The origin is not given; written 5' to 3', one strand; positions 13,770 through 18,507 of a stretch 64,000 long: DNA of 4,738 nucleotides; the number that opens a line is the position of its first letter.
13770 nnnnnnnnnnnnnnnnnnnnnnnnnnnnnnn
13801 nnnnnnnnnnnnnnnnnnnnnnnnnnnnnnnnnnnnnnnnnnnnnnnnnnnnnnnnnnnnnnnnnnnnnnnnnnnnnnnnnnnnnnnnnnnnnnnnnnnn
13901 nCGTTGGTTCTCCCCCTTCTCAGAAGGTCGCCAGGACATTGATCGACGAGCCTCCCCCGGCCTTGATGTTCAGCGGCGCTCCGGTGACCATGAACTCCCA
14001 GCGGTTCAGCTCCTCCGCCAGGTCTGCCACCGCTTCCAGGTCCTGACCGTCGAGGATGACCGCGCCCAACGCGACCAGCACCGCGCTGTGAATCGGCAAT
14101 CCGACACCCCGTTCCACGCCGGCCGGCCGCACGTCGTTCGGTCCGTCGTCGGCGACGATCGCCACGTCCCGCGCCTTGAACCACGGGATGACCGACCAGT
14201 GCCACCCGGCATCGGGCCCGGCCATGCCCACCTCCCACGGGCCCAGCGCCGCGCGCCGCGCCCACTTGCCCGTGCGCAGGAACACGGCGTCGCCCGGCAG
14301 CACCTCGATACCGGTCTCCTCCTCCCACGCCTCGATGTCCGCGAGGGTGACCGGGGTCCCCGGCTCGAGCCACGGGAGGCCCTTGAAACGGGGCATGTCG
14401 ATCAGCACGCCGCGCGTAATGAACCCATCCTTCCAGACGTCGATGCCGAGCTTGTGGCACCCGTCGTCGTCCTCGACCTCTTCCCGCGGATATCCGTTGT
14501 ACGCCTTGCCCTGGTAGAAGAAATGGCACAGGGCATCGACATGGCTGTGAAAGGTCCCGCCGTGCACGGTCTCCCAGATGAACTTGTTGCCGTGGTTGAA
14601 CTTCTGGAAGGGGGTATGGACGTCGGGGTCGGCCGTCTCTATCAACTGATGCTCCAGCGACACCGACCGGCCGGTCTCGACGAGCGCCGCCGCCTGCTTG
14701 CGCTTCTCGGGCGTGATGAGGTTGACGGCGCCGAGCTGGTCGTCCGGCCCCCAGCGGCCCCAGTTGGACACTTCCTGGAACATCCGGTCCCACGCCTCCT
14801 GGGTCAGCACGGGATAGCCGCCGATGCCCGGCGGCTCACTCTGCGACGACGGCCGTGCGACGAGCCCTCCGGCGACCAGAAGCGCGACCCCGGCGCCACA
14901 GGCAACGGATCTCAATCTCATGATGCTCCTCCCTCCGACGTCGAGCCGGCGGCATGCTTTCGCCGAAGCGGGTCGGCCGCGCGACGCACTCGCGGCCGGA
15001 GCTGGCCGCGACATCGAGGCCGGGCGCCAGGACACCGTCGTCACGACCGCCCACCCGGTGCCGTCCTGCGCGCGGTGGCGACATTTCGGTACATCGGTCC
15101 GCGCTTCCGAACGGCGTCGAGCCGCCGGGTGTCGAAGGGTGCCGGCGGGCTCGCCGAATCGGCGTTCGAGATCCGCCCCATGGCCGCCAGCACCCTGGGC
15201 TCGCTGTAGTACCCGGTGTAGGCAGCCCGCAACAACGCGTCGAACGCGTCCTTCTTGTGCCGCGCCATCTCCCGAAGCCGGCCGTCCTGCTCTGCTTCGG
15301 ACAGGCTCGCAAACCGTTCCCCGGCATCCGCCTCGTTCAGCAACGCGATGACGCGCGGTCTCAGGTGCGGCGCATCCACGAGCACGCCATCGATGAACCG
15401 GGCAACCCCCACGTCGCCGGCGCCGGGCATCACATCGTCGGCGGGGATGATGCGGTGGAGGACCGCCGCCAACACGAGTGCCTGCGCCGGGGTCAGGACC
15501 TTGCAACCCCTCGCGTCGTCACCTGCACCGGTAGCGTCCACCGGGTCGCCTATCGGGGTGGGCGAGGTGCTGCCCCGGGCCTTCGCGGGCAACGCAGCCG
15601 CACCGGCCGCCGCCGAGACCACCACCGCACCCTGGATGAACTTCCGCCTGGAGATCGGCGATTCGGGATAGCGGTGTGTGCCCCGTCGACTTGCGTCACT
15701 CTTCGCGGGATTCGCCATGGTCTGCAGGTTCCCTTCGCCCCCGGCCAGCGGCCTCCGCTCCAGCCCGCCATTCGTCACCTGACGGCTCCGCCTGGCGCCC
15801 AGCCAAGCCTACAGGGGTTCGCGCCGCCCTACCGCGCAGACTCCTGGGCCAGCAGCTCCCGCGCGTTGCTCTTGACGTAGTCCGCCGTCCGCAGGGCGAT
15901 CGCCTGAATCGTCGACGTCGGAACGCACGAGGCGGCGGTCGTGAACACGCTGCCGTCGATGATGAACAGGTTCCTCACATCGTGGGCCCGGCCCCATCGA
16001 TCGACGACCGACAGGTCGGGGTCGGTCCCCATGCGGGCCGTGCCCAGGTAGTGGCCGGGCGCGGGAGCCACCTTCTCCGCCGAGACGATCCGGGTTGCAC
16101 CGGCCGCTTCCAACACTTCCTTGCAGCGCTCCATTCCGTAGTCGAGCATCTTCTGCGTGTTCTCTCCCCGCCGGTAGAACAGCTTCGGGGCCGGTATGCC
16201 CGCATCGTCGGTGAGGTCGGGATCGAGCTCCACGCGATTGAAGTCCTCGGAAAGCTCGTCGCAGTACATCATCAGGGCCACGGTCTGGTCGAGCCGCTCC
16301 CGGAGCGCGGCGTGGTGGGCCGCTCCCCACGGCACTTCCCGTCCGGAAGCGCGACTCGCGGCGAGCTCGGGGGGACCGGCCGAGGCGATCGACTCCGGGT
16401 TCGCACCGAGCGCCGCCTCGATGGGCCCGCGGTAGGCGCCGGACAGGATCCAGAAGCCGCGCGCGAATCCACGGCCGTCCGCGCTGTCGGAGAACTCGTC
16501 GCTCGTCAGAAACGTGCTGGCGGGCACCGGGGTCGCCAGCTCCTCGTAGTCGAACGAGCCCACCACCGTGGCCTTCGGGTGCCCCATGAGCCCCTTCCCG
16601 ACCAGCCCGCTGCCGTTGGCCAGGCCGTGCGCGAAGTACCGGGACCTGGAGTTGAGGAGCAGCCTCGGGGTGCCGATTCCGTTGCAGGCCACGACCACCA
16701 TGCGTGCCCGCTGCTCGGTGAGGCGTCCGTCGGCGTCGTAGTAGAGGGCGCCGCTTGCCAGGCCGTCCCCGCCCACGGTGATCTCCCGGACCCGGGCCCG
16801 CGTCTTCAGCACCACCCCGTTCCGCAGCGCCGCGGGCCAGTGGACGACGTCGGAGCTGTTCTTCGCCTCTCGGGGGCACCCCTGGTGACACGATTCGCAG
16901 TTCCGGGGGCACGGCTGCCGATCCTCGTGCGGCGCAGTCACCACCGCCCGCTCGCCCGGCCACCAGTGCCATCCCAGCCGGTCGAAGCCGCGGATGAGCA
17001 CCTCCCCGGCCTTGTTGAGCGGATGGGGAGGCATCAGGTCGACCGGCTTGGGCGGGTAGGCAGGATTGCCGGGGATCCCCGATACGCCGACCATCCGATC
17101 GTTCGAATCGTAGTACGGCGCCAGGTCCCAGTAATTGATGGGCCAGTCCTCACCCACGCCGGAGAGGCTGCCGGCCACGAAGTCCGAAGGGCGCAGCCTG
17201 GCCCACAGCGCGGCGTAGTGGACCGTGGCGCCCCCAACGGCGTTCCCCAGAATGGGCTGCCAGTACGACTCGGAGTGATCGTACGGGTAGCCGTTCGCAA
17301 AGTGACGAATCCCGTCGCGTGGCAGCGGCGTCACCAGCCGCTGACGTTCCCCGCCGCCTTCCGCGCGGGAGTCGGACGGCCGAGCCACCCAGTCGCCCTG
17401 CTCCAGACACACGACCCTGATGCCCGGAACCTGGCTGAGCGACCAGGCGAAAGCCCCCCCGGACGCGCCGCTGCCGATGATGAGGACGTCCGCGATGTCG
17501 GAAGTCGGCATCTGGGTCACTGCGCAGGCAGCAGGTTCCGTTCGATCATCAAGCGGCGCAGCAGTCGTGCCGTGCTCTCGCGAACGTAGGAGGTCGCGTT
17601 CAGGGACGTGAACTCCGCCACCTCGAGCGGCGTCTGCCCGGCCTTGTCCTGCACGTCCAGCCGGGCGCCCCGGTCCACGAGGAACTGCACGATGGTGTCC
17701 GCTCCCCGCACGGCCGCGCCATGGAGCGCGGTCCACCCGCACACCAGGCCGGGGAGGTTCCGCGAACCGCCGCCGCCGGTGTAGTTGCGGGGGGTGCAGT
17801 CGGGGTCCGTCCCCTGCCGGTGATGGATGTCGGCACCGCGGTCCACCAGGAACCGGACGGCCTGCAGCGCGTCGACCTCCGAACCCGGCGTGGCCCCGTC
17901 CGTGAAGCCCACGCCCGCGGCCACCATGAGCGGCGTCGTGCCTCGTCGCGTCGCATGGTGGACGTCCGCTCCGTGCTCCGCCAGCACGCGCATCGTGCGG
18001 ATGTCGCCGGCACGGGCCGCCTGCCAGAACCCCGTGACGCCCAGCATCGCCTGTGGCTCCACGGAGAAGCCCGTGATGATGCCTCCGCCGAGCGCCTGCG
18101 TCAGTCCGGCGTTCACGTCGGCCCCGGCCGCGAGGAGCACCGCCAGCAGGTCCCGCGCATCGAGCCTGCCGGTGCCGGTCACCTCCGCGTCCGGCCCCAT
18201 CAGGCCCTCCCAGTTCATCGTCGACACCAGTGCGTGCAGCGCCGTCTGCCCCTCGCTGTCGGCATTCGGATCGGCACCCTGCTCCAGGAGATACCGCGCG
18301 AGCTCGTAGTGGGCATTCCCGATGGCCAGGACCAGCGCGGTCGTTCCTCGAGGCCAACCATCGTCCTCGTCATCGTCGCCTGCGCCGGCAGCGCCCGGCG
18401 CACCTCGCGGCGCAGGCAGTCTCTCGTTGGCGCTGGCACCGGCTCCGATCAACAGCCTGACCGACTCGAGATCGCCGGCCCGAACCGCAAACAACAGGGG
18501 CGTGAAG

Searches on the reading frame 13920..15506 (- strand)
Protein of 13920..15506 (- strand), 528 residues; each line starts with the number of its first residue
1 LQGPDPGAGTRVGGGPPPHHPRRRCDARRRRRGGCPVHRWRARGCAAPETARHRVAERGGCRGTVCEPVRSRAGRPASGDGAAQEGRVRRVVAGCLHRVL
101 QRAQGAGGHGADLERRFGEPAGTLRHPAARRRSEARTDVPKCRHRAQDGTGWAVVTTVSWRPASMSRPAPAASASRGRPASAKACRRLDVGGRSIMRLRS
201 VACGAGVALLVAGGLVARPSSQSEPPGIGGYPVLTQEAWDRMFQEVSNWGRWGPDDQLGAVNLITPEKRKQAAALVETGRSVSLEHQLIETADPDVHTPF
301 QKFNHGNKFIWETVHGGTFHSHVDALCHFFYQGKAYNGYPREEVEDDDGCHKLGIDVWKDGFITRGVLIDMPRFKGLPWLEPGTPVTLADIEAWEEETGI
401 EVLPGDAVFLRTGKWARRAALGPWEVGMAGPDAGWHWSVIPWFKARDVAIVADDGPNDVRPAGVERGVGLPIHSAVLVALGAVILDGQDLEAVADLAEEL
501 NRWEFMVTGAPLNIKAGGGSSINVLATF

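Call 22: search_protein_families(library=pfam, proteins=[window:13920-15506:-], max_evalue=0.001)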
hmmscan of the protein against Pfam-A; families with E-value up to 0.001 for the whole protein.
window:13920-15506:- (528 aa): 1 family
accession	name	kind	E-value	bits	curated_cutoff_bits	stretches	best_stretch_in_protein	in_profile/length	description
PF04199.19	Cyclase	-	3.3e-14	53.7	23.1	1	310-456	22-138/142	Putative cyclase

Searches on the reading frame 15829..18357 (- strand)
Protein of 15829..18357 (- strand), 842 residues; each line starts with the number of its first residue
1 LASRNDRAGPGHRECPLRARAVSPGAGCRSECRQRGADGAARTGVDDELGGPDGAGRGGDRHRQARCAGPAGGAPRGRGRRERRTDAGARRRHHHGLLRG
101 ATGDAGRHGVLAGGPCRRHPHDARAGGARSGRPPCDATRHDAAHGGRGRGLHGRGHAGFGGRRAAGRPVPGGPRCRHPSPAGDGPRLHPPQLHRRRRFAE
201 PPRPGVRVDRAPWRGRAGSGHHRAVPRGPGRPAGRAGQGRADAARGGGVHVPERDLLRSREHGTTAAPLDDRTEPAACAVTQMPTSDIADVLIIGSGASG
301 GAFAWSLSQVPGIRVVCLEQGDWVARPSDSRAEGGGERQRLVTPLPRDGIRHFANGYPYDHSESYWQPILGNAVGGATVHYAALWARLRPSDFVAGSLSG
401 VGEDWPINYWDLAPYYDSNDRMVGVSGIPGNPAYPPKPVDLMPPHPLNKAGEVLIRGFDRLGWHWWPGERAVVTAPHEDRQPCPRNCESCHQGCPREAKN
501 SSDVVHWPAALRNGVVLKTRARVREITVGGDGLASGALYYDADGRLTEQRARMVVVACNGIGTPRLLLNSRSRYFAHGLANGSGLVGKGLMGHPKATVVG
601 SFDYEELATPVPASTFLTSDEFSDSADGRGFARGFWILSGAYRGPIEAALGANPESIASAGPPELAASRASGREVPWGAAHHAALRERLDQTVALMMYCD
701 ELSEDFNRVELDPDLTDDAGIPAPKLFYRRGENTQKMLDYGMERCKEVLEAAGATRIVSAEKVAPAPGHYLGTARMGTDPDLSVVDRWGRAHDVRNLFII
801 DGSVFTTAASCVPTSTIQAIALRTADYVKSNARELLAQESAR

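Call 22: search_protein_families(library=pfam, proteins=[window:15829-18357:-], max_evalue=0.001)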
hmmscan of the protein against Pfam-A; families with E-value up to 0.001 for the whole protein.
window:15829-18357:- (842 aa): 3 families
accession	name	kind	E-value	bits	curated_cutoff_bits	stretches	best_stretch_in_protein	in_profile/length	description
PF05199.19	GMC_oxred_C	-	2e-21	77.4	24.6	1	707-821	5-139/139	GMC oxidoreductase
PF00732.25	GMC_oxred_N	-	2.2e-10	41.2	23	1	448-594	84-217/218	GMC oxidoreductase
PF13450.12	NAD_binding_8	-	0.0005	20.7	21.9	0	293-322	1-29/68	NAD(P)-binding Rossmann-like domain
